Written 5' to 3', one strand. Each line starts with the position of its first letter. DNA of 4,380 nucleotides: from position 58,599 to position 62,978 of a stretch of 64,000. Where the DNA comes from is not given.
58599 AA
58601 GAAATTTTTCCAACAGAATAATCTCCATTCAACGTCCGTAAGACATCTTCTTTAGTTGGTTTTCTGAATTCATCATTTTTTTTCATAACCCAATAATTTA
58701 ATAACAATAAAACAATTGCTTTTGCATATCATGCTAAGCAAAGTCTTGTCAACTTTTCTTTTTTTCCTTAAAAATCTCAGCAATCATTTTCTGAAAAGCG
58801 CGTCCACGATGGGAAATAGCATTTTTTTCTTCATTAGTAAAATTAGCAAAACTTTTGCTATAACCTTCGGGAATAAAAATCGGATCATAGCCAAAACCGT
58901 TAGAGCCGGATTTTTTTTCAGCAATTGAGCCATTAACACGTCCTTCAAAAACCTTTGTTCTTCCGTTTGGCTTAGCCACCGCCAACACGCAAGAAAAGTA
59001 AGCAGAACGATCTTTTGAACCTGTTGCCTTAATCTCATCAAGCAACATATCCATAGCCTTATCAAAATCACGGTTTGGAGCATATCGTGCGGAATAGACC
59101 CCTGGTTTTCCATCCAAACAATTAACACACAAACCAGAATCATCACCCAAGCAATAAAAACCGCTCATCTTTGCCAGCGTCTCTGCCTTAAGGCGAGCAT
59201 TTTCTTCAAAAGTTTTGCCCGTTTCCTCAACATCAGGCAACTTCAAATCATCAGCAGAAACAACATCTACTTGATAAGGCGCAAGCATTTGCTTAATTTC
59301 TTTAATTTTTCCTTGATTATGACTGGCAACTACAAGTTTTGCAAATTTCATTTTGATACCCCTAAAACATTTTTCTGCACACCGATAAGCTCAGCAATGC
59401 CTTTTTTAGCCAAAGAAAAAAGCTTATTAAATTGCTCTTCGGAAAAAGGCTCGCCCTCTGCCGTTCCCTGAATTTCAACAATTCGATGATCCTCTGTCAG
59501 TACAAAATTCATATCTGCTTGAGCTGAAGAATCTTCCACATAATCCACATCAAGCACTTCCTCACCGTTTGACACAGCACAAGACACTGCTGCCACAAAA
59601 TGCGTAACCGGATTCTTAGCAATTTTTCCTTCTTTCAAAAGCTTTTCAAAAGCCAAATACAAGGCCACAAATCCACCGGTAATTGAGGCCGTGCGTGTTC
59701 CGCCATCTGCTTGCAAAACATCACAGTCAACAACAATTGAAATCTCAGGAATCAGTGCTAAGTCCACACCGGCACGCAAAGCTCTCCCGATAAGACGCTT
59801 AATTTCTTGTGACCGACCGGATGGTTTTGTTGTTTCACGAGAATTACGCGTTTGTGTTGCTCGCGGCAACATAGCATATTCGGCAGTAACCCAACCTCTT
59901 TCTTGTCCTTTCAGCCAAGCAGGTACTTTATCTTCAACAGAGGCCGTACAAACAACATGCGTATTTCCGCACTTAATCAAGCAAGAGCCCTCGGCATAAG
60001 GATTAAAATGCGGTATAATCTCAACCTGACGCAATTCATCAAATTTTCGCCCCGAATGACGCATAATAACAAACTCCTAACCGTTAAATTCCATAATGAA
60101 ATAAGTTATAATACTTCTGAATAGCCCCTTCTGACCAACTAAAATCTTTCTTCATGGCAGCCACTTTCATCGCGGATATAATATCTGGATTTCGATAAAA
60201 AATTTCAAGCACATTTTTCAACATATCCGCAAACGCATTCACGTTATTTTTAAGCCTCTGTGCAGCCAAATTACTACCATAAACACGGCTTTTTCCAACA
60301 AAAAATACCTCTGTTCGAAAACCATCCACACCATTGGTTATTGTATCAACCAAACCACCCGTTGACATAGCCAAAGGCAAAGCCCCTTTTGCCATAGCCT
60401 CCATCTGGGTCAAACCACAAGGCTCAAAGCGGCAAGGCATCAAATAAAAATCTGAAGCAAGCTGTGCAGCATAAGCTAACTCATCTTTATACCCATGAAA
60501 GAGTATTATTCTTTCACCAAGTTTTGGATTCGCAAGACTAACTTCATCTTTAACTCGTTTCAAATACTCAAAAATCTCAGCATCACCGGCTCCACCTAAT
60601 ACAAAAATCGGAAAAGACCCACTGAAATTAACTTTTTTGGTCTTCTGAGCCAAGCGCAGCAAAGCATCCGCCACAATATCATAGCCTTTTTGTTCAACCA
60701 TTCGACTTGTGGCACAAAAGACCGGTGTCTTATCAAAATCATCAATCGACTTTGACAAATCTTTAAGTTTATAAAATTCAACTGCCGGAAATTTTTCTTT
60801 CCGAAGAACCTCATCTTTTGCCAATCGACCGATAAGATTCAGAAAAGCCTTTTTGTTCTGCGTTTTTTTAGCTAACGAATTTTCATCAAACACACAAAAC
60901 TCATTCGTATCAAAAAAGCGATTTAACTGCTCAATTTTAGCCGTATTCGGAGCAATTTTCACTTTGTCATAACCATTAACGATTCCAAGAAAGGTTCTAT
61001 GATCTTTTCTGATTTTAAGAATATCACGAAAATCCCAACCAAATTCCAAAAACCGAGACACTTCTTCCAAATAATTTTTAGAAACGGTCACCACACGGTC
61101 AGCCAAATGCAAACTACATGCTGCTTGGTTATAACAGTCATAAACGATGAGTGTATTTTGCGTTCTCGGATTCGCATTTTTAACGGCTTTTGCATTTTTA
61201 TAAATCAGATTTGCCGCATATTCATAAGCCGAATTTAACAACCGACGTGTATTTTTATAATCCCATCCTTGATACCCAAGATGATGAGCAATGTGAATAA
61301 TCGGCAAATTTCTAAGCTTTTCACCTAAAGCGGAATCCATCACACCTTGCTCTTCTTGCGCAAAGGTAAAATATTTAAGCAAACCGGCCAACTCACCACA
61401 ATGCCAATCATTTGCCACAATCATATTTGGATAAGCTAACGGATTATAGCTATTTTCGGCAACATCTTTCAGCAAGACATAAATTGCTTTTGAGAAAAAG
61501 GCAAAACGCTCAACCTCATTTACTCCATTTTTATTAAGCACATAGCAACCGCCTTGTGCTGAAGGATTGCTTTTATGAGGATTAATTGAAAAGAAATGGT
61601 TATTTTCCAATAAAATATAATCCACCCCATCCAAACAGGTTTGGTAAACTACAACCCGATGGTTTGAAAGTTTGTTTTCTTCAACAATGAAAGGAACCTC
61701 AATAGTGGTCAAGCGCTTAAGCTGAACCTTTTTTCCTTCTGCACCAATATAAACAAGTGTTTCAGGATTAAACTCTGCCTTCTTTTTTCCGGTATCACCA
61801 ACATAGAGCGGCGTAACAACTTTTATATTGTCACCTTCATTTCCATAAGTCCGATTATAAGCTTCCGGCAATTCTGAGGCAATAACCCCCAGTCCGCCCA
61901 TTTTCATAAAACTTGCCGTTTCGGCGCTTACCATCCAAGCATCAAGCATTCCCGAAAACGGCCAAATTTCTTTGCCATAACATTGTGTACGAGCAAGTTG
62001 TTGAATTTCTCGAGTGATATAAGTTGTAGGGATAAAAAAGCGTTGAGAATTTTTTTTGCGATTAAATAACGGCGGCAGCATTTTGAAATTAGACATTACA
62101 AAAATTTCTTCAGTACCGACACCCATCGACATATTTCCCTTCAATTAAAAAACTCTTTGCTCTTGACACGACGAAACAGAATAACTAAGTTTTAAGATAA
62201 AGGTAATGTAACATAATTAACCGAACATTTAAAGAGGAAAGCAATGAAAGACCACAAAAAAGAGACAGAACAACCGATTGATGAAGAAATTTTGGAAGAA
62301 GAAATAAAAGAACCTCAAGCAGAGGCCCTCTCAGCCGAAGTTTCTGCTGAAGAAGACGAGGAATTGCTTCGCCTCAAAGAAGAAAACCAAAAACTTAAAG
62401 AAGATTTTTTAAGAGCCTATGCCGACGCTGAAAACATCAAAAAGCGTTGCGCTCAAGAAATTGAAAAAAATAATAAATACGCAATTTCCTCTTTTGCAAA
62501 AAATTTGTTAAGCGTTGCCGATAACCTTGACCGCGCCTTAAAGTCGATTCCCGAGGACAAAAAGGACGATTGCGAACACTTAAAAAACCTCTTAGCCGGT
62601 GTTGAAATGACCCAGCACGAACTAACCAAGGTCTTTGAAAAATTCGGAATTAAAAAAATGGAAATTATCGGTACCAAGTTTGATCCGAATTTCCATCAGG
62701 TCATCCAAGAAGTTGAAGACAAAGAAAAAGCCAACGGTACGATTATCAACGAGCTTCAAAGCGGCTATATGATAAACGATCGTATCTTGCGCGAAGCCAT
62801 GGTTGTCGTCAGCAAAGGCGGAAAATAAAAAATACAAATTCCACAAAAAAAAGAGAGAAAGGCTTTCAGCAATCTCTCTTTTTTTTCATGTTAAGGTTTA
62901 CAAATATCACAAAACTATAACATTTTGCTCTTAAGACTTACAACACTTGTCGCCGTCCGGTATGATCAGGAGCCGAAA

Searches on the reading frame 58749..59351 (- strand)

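Call 69: search_protein_families(library=pfam, max_evalue=0.001, proteins=[window:58749-59351:-])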
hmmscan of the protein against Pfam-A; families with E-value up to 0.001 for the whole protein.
window:58749-59351:- (200 aa): 1 family
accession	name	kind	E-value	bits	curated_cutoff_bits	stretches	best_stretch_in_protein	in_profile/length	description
PF01725.21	Ham1p_like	-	1.2e-67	227.9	22.5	1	6-191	1-185/186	Ham1 family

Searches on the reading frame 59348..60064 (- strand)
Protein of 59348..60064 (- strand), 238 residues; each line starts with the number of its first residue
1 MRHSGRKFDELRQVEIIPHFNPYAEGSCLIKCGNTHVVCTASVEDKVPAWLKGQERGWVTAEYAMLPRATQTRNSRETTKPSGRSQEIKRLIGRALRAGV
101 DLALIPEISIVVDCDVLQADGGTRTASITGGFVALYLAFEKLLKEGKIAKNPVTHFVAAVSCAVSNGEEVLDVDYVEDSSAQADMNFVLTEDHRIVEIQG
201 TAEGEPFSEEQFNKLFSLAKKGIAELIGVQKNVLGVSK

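Call 69: search_protein_families(library=pfam, max_evalue=0.001, proteins=[window:59348-60064:-])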
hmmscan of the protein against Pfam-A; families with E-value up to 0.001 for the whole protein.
window:59348-60064:- (238 aa): 2 families
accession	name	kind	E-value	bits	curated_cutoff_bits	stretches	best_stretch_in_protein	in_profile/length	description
PF01138.27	RNase_PH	-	7.7e-28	97.9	25.5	1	10-138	1-127/130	3' exoribonuclease family, domain 1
PF03725.20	RNase_PH_C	-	6.4e-13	48.9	20.8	1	155-222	1-67/67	3' exoribonuclease family, domain 2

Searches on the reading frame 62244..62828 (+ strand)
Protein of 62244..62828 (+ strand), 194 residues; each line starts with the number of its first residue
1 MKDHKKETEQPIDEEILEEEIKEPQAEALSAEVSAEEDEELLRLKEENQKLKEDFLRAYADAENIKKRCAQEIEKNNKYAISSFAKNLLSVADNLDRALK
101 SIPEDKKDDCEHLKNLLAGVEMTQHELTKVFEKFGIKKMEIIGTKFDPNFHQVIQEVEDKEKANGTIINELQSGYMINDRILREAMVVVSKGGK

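Call 69: search_protein_families(library=pfam, max_evalue=0.001, proteins=[window:62244-62828:+])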
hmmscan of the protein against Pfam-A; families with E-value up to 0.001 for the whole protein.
window:62244-62828:+ (194 aa): 1 family
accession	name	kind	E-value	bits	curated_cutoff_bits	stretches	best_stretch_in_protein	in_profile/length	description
PF01025.24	GrpE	-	7.8e-52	175.7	25.8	1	25-191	4-165/165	GrpE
